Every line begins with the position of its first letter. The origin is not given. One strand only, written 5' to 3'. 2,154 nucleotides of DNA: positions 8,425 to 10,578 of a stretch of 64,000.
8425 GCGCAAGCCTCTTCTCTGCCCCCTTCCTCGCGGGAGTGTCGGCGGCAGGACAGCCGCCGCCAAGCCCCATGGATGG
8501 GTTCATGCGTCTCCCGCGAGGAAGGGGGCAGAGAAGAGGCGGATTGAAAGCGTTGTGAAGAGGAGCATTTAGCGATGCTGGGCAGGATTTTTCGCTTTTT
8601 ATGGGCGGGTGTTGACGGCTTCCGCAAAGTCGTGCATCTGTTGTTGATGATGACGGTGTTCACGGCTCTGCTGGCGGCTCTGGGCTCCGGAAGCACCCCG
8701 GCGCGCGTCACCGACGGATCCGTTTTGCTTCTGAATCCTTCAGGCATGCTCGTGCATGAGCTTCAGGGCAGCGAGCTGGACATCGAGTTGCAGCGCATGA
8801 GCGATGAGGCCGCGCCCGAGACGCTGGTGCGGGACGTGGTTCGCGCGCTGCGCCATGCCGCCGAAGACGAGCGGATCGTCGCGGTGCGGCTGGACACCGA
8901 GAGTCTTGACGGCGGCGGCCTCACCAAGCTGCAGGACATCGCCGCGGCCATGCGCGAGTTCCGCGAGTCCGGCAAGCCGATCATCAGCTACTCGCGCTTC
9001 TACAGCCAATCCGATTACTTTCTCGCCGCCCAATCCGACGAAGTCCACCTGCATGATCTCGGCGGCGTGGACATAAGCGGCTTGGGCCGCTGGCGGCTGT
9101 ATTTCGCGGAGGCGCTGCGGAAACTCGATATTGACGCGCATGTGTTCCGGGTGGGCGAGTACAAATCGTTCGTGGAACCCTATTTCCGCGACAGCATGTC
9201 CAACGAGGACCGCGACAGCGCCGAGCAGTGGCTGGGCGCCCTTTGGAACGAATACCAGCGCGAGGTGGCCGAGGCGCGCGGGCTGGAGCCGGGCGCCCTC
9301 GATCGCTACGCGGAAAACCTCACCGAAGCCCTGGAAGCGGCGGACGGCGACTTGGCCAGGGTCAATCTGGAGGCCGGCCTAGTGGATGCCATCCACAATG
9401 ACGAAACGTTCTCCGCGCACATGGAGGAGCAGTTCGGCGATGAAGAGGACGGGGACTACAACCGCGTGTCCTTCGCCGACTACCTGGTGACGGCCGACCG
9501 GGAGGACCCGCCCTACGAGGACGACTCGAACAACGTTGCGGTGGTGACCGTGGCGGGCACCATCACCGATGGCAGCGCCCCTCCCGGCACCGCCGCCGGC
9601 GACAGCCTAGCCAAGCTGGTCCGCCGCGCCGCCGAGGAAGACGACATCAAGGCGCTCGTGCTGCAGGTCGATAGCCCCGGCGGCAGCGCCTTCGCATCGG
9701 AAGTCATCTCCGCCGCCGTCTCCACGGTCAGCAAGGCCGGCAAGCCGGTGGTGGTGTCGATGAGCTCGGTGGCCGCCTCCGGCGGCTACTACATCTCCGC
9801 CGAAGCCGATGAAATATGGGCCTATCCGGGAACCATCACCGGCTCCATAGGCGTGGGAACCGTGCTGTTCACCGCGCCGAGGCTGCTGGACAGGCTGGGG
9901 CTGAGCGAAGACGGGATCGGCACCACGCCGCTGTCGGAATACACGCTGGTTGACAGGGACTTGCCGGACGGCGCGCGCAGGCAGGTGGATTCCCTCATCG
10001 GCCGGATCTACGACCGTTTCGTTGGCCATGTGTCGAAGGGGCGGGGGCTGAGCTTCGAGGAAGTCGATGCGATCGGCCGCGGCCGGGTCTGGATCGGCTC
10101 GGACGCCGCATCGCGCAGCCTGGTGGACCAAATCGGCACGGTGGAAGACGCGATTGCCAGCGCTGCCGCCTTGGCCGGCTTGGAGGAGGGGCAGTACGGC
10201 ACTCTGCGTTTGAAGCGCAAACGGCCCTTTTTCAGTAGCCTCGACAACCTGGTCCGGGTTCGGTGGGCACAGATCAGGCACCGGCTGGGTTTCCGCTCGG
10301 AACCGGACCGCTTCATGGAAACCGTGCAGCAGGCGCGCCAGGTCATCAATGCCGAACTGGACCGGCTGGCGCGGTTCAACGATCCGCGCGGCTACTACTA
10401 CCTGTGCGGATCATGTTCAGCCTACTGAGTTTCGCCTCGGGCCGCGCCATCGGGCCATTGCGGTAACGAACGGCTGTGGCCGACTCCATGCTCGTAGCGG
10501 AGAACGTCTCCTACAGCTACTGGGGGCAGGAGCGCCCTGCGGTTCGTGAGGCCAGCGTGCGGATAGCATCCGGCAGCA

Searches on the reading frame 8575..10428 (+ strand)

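Call 54: search_protein_families(library=pfam, proteins=[window:8575-10428:+], max_evalue=0.00001)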
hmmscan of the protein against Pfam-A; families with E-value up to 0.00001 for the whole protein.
window:8575-10428:+ (617 aa): 1 family
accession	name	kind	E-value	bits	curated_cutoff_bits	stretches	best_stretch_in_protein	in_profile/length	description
PF01343.23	Peptidase_S49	-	2.5e-69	232.6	24.9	2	387-536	4-153/154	Peptidase family S49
